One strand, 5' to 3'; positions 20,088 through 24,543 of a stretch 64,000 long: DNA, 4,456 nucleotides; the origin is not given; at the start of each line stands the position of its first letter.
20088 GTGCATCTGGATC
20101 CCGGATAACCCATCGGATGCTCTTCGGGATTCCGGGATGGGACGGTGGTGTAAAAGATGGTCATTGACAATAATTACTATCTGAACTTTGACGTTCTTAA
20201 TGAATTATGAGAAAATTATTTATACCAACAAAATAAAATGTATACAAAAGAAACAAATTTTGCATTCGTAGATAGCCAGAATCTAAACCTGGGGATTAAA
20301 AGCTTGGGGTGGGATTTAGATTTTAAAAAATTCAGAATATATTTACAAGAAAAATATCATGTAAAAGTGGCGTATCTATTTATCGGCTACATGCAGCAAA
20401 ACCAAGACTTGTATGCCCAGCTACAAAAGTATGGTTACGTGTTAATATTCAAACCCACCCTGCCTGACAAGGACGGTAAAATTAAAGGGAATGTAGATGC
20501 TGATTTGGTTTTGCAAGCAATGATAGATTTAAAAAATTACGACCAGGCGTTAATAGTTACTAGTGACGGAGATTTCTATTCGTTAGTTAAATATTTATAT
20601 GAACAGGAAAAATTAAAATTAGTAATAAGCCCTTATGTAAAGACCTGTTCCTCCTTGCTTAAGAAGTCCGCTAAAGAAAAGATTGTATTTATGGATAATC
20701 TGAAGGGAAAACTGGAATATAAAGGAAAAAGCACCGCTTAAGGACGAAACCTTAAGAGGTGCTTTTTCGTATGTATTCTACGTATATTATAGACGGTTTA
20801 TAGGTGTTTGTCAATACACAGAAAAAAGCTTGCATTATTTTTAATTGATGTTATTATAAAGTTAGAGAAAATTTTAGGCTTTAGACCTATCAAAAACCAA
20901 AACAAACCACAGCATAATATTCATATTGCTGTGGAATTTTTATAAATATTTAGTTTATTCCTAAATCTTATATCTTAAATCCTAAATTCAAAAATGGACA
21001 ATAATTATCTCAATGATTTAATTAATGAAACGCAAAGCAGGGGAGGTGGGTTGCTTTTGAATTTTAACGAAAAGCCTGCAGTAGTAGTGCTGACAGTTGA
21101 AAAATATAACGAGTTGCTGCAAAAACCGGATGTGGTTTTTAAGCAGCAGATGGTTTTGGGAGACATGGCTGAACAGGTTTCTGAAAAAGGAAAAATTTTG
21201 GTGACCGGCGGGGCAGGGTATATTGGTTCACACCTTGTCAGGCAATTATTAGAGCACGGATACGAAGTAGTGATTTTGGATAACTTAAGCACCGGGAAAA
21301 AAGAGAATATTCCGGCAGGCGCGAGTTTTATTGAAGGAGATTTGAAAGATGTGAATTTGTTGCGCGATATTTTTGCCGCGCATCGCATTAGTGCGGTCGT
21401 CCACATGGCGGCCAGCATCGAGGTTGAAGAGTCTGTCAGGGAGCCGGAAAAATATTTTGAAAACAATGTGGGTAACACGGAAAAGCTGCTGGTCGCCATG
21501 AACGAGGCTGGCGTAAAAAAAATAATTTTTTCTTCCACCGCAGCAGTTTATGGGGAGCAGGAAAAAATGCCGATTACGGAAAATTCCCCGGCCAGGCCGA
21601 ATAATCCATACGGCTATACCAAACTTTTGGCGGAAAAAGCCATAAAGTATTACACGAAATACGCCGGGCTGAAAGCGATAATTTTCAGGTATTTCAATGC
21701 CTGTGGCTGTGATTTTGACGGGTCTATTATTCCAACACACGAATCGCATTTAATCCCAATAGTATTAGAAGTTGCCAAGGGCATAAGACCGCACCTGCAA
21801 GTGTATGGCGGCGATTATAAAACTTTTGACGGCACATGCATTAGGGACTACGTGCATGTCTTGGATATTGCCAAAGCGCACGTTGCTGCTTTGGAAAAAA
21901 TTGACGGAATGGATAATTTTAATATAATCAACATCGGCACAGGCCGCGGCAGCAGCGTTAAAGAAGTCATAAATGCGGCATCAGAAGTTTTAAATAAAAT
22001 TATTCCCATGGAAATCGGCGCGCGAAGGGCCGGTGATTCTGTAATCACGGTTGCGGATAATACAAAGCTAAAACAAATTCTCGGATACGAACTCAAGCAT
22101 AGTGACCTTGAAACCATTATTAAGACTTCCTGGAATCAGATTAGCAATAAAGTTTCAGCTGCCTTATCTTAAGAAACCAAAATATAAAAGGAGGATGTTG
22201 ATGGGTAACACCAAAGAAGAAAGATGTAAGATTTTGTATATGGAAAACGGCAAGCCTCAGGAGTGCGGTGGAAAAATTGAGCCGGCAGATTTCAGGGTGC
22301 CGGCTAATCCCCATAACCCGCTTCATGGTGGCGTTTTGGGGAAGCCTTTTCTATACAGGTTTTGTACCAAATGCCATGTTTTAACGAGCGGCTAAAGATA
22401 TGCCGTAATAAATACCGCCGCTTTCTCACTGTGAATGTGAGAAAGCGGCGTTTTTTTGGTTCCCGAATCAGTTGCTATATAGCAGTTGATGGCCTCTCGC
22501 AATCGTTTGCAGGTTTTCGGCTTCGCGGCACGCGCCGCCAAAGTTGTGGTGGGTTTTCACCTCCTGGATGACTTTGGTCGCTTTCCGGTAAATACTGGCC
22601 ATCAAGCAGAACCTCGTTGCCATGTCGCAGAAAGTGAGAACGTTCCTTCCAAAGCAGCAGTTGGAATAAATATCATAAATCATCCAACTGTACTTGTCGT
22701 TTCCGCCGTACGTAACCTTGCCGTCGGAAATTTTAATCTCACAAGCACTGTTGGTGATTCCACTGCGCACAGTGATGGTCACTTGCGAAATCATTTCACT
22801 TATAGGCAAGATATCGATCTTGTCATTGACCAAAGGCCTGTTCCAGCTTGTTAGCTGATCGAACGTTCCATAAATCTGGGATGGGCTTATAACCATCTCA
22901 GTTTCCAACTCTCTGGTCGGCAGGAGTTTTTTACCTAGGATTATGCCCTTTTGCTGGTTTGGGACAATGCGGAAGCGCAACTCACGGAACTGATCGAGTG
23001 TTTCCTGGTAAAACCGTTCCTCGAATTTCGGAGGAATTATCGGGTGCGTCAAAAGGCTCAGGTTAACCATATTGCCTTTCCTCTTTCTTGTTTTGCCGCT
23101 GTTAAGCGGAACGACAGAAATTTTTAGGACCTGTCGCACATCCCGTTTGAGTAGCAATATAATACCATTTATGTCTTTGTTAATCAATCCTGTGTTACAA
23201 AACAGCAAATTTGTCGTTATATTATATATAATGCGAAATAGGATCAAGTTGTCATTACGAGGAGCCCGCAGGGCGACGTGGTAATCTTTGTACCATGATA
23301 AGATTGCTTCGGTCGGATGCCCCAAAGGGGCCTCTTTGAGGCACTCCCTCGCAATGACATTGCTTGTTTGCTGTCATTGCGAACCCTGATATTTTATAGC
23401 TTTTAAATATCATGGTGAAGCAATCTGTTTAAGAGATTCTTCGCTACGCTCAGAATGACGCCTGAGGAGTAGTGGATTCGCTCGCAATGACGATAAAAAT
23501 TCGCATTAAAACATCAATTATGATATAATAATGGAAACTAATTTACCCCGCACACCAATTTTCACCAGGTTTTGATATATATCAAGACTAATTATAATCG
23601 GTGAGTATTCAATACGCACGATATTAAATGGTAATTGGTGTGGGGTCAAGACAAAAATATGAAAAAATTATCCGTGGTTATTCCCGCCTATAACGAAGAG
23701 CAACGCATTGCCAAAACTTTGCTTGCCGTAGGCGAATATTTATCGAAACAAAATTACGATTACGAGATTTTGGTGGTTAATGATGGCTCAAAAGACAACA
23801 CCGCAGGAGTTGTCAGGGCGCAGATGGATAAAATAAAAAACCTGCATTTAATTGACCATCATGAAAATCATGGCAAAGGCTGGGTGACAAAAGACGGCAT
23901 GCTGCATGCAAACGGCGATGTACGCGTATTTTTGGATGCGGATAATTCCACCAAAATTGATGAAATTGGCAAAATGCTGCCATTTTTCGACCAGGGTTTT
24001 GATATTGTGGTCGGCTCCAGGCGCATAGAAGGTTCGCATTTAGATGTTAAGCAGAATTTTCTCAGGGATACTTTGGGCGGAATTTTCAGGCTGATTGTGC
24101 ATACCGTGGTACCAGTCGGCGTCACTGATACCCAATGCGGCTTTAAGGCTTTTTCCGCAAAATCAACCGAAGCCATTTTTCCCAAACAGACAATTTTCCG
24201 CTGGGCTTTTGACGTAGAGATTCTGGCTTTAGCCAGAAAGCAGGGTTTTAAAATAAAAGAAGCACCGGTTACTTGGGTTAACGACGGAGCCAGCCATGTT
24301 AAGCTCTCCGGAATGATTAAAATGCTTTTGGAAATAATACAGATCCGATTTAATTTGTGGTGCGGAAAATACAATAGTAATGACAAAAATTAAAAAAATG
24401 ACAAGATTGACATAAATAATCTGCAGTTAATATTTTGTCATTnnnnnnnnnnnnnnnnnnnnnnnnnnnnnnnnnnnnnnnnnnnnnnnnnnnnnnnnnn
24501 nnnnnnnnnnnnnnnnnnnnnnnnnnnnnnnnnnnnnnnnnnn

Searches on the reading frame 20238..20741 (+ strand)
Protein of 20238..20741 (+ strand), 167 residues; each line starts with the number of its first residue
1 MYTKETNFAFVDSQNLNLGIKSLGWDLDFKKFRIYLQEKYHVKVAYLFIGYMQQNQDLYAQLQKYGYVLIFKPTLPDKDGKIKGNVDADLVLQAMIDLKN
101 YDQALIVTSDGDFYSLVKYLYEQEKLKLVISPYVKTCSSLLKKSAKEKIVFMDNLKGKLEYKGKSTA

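Call 81: search_protein_families(library=pfam, proteins=[window:20238-20741:+], max_evalue=0.0001)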
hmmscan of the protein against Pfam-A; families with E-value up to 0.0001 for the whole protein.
window:20238-20741:+ (167 aa): 1 family
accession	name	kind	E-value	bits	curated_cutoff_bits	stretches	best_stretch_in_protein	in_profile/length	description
PF01936.24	NYN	-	2.2e-14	54.7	24.2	1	10-146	5-139/145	NYN domain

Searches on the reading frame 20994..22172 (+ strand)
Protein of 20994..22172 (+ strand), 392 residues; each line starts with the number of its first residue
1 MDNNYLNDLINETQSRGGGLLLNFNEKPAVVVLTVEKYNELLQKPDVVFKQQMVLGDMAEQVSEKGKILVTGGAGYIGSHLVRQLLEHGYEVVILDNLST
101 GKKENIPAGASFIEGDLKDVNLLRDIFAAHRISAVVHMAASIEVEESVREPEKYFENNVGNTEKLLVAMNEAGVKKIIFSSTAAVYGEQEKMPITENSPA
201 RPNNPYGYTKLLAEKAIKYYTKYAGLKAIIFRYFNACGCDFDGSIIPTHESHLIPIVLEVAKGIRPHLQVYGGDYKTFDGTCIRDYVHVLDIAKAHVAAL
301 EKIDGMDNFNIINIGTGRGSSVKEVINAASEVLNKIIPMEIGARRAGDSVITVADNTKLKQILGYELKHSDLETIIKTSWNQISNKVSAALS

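Call 81: search_protein_families(library=pfam, proteins=[window:20994-22172:+], max_evalue=0.0001)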
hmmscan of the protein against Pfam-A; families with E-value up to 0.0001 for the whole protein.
window:20994-22172:+ (392 aa): 8 families
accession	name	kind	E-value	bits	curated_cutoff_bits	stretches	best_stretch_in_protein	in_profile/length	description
PF01370.27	Epimerase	-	6e-64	216.2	20.9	1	68-315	1-240/240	NAD dependent epimerase/dehydratase family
PF16363.11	GDP_Man_Dehyd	-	1e-54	186.7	27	1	69-370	1-324/332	GDP-mannose 4,6 dehydratase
PF01073.25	3Beta_HSD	-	1.4e-20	73.9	22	1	69-218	1-158/280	3-beta hydroxysteroid dehydrogenase/isomerase family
PF04321.23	RmlD_sub_bind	-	1.8e-20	73.7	27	1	67-232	2-147/287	RmlD substrate binding domain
PF02719.21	Polysacc_synt_2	-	5.1e-18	65.7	20.2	1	68-251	1-184/293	Polysaccharide biosynthesis protein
PF07993.18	NAD_binding_4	-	4.2e-14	52.8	20.1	1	129-244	86-215/258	Male sterility protein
PF13460.12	NAD_binding_10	-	1.7e-12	48.1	27.2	1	72-193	1-109/184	NAD(P)H-binding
PF05368.20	NmrA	-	2.3e-12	47.6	27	1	65-184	2-109/298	NmrA-like family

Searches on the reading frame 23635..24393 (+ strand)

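Call 81: search_protein_families(library=pfam, proteins=[window:23635-24393:+], max_evalue=0.0001)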
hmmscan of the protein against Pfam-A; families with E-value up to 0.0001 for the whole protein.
window:23635-24393:+ (252 aa): 3 families
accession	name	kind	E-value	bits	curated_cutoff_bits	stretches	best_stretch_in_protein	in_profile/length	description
PF00535.33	Glycos_transf_2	-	2.6e-30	106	23.3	1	13-180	1-166/168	Glycosyl transferase family 2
PF10111.15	Glyco_tranf_2_2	-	6.7e-10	39.4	27.3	1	13-115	1-103/276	Glycosyltransferase like family 2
PF13641.12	Glyco_tranf_2_3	-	1.3e-08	35.6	27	1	12-130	3-124/230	Glycosyltransferase like family 2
